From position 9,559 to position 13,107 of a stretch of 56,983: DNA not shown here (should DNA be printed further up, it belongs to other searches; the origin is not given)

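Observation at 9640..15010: AT-rich accessory island between core genes: Type IIG R-M, XRE-ImmA/IrrE protease, DUF4411 PIN-like and a small membrane protein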

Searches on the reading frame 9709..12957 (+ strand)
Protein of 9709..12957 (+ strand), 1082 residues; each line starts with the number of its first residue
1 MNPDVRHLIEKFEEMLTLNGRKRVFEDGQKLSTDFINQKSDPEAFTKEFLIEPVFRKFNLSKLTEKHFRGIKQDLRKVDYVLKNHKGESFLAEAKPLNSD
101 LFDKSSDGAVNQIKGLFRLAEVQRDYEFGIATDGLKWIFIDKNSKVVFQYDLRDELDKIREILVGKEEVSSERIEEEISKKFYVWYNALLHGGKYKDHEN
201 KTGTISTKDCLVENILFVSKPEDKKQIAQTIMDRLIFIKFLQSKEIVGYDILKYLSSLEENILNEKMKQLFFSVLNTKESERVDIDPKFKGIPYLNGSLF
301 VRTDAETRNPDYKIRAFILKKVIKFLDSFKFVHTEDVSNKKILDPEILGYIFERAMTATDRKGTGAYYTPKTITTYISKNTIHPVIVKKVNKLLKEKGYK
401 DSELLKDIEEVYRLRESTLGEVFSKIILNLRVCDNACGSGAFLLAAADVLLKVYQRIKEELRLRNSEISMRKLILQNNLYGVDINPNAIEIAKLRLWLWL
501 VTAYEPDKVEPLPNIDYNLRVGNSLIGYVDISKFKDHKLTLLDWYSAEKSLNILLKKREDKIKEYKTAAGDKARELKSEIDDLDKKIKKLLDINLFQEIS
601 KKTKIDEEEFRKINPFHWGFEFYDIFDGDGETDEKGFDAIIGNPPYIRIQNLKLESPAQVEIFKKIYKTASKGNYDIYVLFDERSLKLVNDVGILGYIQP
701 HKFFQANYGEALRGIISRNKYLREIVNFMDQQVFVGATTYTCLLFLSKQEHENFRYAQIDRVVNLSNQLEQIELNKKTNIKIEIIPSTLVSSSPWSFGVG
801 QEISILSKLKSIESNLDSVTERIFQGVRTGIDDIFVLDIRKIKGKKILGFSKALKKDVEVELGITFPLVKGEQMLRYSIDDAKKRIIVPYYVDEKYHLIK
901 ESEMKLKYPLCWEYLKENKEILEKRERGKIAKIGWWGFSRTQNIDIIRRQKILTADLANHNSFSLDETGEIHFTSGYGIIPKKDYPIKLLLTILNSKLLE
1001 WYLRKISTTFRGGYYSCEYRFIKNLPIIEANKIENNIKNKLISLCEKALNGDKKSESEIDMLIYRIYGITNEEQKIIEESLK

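Call 3: search_protein_families(library=pfam, proteins=[window:9709-12957:+], max_evalue=0.01)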
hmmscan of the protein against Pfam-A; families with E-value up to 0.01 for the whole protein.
window:9709-12957:+ (1082 aa): 8 families
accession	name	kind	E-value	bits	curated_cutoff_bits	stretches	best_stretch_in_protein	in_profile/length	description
PF07669.17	Eco57I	-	6.8e-43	147.1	25.3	1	477-734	1-171/171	Eco57I restriction-modification methylase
PF02384.22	N6_Mtase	-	6.1e-14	52.5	20.4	1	623-779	112-259/311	N-6 DNA Methylase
PF12950.13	TaqI_C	-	5.9e-12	46.3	26.5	1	908-1027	12-118/118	TaqI-like C-terminal specificity domain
PF25120.1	DUF7814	-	7.6e-11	42.6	27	1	230-353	83-205/228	Domain of unknown function (DUF7814)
PF20473.4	MmeI_Mtase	-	4.1e-10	39.7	27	1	423-498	14-84/259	MmeI, DNA-methyltransferase domain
PF01170.24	UPF0020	-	0.00021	21.5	22.3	0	433-494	33-94/197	RMKL-like, methyltransferase domain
PF13847.12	Methyltransf_31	-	0.0024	18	27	0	429-493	4-45/145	Methyltransferase domain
PF20465.4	MmeI_hel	-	0.009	17.2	27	0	234-300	9-75/75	MmeI, helicase spacer domain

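Call 4: search_protein_families(library=padloc, proteins=[window:9709-12957:+], max_evalue=0.01)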
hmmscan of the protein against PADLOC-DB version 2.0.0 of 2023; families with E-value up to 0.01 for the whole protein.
window:9709-12957:+ (1082 aa): 56 families (the best 25 are shown)
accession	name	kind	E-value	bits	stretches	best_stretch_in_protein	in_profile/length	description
PDLC03604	REase_MTase_IIG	-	5.8e-96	320.5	2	601-1047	504-955/1011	Type IIG restriction enzyme-methyltransferase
PDLC03612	REase_MTase_IIG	-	6.6e-91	304.1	4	538-1079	706-1245/1247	Type IIG restriction enzyme-methyltransferase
PDLC03629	REase_MTase_IIG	-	3.8e-70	234.9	2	590-1030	533-968/1182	Type IIG restriction enzyme-methyltransferase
PDLC03335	MTase_II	-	1e-68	230.5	2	633-1036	192-580/607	Type II methyltransferase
PDLC03601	REase_MTase_IIG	-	2.9e-57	192.3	1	200-1079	211-1107/1110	Type IIG restriction enzyme-methyltransferase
PDLC03609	REase_MTase_IIG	-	2e-56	189.4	2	602-1049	529-944/1066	Type IIG restriction enzyme-methyltransferase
PDLC02643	DrmMI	-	1.6e-50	170.1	2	357-559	548-744/1347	DrmMI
PDLC03628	REase_MTase_IIG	-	1.7e-41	140.3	2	467-731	563-835/1100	Type IIG restriction enzyme-methyltransferase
PDLC03313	MTase_II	-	1.4e-39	134.1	1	634-1079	142-561/563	Type II methyltransferase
PDLC03596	REase_MTase_IIG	-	1.8e-38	130.2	1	427-1080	539-1145/1148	Type IIG restriction enzyme-methyltransferase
PDLC02529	PglX|PglXI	-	2.3e-33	113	3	429-537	228-328/1189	PglX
PDLC02638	DrmMI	-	1.2e-31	107.7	3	470-567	665-757/935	DrmMI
PDLC03598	REase_MTase_IIG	-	3.3e-27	92.8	1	36-498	23-434/912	Type IIG restriction enzyme-methyltransferase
PDLC03250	MTase_II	-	1.1e-23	81.9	2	635-1065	339-756/775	Type II methyltransferase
PDLC03226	MTase_II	-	3.2e-23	80.2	1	622-1067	108-572/579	Type II methyltransferase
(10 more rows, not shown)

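Call 5: search_protein_families(library=ncbifam, proteins=[window:9709-12957:+], max_evalue=0.01)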
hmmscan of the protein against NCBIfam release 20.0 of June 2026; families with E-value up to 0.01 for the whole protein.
window:9709-12957:+ (1082 aa): 7 families
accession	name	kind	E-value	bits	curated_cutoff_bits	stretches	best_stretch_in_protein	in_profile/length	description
NF033452.1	BREX_1_MTaseX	exception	1.3e-30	106.1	500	1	425-1050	310-882/1210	BREX-1 system adenine-specific DNA-methyltransferase PglX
NF033451.1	BREX_2_MTaseX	equivalog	1.1e-29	102.9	400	2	632-1007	354-733/1185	BREX-2 system adenine-specific DNA-methyltransferase PglX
NF033455.1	BREX_6_MTaseX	exception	1.3e-18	66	900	2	426-499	326-399/1319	BREX-6 system adenine-specific DNA-methyltransferase PglX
NF033454.1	BREX_5_MTaseX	exception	2.2e-11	42.1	900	1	429-503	302-371/1404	BREX-5 system adenine-specific DNA-methyltransferase PglX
TIGR03534.1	RF_mod_PrmC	equivalog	2.1e-05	24.1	199.1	0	632-653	152-173/253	peptide chain release factor N(5)-glutamine methyltransferase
NF047738.1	antiphage_MADS2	equivalog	9.5e-05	20.9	720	0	430-496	333-405/654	methylation-associated defense system DNA methyltransferase MAD2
TIGR00536.1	hemK_fam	subfamily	0.001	18.2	115.5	0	636-655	182-201/286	HemK family protein methyltransferase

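Call 20: find_homologous_proteins(query=window:9709-12957:+)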
Query window:9709-12957:+ (1082 aa): 3474 proteins with E <= 0.001 among 8000 candidates; the best 120 are listed.
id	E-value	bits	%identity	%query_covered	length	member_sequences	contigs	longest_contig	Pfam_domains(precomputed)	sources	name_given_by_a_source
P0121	0.0e+0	2403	100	100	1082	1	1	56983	PF25120.2,PF02384.23,PF07669.18,PF12950.14,PF20473.5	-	-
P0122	0.0e+0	1403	64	100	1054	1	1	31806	PF25120.2,PF02384.23,PF07669.18,PF12950.14,PF01170.25,PF20473.5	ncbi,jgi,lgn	-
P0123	0.0e+0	1380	62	100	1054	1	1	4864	PF25120.2,PF02384.23,PF07669.18,PF12950.14,PF20473.5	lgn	-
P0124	0.0e+0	1345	61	100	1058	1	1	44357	PF25120.2,PF02384.23,PF07669.18,PF12950.14,PF01170.25,PF20473.5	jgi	jgi:hypothetical protein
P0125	0.0e+0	1312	62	100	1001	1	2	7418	PF02384.23,PF07669.18,PF01170.25,PF20473.5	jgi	jgi:hypothetical protein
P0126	0.0e+0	1241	55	100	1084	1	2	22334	PF25120.2,PF02384.23,PF07669.18,PF12950.14,PF01170.25,PF20473.5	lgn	-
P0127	0.0e+0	1232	55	99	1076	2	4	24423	PF25120.2,PF02384.23,PF07669.18,PF12950.14,PF20473.5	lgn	-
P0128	0.0e+0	1229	75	70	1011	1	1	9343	PF25120.2,PF02384.23,PF07669.18,PF01170.25,PF20473.5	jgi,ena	-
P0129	0.0e+0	1211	73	72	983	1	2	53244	PF25120.2,PF02384.23,PF07669.18,PF01170.25,PF20473.5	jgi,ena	-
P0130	0.0e+0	1182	55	100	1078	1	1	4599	PF25120.2,PF02384.23,PF07669.18,PF12950.14,PF20473.5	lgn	-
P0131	0.0e+0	1181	55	100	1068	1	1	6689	PF25120.2,PF02384.23,PF07669.18,PF12950.14,PF20473.5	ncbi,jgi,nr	ncbi:Eco57I restriction-modification methylase domain-containing protein [Patescibacteria group bact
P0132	0.0e+0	1159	53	100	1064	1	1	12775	PF25120.2,PF02384.23,PF07669.18,PF12950.14,PF20466.4,PF20473.5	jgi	jgi:hypothetical protein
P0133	0.0e+0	1156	73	66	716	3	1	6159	PF25120.2,PF02384.23,PF07669.18,PF20473.5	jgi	jgi:hypothetical protein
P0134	0.0e+0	1155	75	65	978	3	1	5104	PF25120.2,PF02384.23,PF07669.18,PF20473.5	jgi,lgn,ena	-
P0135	0.0e+0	1150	71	69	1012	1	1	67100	PF02384.23,PF07669.18,PF12950.14,PF20473.5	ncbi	ncbi:MAG: N-6 DNA methylase [Candidatus Aenigmatarchaeota archaeon]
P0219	5.7e-246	837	54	69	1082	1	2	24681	PF25120.2,PF02384.23,PF07669.18,PF12950.14,PF20473.5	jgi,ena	-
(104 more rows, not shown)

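Call 46: search_solved_structures(query=window:9709-12957:+, max_evalue=0.001, show_alignments=1)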
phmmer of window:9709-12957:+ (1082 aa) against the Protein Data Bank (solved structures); distinct sequences matched with E-value up to 0.001: 4.
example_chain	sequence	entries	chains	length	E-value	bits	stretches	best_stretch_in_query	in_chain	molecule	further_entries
7lni_A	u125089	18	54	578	3e-15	58.3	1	636-1059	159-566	Site-specific DNA-methyltransferase (adenine-specific)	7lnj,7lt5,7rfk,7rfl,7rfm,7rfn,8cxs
8cxz_A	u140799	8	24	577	4.3e-15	57.8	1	636-1059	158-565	Site-specific DNA-methyltransferase (adenine-specific)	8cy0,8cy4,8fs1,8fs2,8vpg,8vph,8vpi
7qw5_A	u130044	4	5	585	8.1e-11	43.7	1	622-1064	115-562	Modification methylase BseCI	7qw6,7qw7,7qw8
1g38_A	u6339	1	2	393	0.00091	20.3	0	635-718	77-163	MODIFICATION METHYLASE TAQI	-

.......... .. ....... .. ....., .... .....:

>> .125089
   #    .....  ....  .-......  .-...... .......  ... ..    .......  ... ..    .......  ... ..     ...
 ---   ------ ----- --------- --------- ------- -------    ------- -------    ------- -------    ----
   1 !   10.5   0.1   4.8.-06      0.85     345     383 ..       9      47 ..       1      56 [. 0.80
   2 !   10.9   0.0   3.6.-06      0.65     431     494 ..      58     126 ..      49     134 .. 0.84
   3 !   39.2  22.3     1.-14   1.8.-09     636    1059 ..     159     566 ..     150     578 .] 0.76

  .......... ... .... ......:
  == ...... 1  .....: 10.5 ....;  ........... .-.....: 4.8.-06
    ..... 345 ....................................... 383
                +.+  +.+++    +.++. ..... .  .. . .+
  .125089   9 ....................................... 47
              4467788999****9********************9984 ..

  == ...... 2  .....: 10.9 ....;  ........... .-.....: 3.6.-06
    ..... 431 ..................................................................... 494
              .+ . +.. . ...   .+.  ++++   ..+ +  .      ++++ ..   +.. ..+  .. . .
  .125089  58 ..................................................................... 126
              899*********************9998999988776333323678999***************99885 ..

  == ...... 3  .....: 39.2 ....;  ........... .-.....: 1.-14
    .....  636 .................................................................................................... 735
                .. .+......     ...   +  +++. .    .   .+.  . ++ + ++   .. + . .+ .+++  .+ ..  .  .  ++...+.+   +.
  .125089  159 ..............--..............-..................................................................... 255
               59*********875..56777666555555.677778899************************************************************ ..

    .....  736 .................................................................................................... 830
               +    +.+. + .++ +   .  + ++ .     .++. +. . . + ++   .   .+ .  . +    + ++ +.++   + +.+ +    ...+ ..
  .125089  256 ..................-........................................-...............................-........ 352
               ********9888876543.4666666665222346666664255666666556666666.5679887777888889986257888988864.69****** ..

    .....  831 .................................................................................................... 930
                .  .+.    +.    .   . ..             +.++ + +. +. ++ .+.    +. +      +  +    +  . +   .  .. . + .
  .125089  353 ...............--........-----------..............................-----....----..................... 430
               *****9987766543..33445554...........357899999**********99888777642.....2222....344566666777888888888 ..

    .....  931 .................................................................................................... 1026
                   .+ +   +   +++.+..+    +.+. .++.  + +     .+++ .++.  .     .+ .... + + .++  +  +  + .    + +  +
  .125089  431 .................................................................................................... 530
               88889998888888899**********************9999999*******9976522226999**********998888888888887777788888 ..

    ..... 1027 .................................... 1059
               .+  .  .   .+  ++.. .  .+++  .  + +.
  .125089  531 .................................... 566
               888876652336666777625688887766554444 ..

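Call 62: find_encoding_contigs(protein=P0122, flank=5000, max_places=2)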
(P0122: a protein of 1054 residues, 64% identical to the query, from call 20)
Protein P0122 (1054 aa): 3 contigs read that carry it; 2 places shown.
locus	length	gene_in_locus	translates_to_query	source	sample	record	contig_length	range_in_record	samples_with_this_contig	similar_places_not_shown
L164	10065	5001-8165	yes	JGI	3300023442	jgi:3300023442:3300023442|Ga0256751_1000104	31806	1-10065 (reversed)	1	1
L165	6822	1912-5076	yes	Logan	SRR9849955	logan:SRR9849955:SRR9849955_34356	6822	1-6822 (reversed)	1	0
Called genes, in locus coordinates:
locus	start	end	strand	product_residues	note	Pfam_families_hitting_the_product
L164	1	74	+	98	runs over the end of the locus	-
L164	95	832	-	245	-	PF00398:RrnaAD, PF13847:Methyltransf_31 (faint), PF08241:Methyltransf_11 (weak), PF13649:Methyltransf_25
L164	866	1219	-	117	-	PF02675:AdoMet_dc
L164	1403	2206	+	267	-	PF04055:Radical_SAM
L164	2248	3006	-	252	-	-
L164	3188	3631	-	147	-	-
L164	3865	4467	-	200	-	-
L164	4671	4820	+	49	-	-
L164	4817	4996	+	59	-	-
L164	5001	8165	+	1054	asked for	PF25120:DUF7814, PF02384:N6_Mtase (faint), PF01170:UPF0020 (faint), PF20473:MmeI_Mtase, PF07669:Eco57I, PF12950:TaqI_C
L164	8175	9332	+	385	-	PF01381:HTH_3, PF06114:Peptidase_M78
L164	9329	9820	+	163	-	PF14367:DUF4411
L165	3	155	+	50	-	?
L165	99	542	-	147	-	-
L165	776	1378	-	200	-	-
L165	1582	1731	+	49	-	-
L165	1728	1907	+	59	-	-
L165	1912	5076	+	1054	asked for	PF25120:DUF7814, PF02384:N6_Mtase (faint), PF01170:UPF0020 (faint), PF20473:MmeI_Mtase, PF07669:Eco57I, PF12950:TaqI_C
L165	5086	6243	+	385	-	PF01381:HTH_3, PF06114:Peptidase_M78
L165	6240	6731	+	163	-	PF14367:DUF4411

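Call 63: find_encoding_contigs(protein=P0124, flank=5000, max_places=2)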
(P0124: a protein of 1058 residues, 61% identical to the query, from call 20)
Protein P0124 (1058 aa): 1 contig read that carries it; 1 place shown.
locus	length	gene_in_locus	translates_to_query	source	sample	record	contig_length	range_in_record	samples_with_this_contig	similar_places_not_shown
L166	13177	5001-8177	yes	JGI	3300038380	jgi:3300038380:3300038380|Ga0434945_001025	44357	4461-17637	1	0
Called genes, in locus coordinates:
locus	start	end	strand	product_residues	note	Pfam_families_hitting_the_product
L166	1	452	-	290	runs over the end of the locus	PF01875:Memo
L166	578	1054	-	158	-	-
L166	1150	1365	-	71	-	-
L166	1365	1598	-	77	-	-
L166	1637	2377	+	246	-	PF00881:Nitroreductase, PF14512:TM1586_NiRdase (faint), PF00881:Nitroreductase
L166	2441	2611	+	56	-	-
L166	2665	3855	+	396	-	PF08323:Glyco_transf_5, PF13439:Glyco_transf_4, PF13579:Glyco_trans_4_4, PF20706:GT4-conflict, PF00534:Glycos_transf_1, PF13692:Glyco_trans_1_4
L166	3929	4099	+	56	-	-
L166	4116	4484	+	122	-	PF19027:DUF5752 (faint)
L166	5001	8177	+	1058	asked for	PF25120:DUF7814, PF02384:N6_Mtase (faint), PF01170:UPF0020 (faint), PF20473:MmeI_Mtase, PF07669:Eco57I, PF12950:TaqI_C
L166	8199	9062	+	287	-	PF02498:Bro-N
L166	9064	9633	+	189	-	-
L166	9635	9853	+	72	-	-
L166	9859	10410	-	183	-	PF01797:Y1_Tnp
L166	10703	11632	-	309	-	-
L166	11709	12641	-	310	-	-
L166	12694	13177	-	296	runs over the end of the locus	-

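Call 64: find_encoding_contigs(protein=P0129, flank=5000, max_places=2)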
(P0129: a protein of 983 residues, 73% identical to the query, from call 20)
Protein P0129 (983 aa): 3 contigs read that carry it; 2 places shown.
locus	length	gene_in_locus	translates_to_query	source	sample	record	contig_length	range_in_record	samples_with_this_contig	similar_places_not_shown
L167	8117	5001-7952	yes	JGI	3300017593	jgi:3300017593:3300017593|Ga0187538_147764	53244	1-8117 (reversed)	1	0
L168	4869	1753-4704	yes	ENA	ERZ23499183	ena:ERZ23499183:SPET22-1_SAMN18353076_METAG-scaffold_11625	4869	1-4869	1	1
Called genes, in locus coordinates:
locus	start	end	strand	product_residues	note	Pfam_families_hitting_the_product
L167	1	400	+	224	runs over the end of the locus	-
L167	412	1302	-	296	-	PF05569:Peptidase_M56 (weak), PF01435:Peptidase_M48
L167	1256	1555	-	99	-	-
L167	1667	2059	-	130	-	PF02629:CoA_binding (weak), PF13380:CoA_binding_2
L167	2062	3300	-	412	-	PF01545:Cation_efflux, PF16916:ZT_dimer, PF02579:Nitro_FeMo-Co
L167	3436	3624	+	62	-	-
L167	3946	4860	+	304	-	-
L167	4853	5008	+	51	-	-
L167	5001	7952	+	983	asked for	PF25120:DUF7814, PF01170:UPF0020 (faint), PF20473:MmeI_Mtase, PF07669:Eco57I, PF02384:N6_Mtase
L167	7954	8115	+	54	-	?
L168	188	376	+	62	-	-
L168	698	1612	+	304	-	-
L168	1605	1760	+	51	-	-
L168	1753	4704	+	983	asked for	PF25120:DUF7814, PF01170:UPF0020 (faint), PF20473:MmeI_Mtase, PF07669:Eco57I, PF02384:N6_Mtase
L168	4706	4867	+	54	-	?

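Call 65: find_encoding_contigs(protein=P0135, flank=5000, max_places=2)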
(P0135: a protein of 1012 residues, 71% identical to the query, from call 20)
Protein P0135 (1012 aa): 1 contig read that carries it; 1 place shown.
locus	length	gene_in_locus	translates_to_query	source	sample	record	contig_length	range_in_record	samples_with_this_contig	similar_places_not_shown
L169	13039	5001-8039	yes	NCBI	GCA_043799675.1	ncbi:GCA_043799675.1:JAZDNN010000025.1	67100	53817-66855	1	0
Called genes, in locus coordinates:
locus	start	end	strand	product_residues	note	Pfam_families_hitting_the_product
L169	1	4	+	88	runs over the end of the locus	-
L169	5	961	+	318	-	-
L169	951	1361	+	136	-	-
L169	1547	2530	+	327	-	-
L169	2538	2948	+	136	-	-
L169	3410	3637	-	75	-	-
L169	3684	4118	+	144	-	-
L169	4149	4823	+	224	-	PF12705:PDDEXK_1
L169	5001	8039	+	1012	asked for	PF20473:MmeI_Mtase, PF07669:Eco57I, PF02384:N6_Mtase, PF12950:TaqI_C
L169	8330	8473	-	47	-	-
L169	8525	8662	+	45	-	PF22180:RH3_dom (weak), PF01402:RHH_1 (weak)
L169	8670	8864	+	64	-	-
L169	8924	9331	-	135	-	-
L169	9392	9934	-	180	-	-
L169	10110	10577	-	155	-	PF18735:HEPN_RiboL-PSP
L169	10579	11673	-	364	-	PF03235:GmrSD_N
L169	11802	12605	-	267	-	PF00565:SNase, PF00932:LTD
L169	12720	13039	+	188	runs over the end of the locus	?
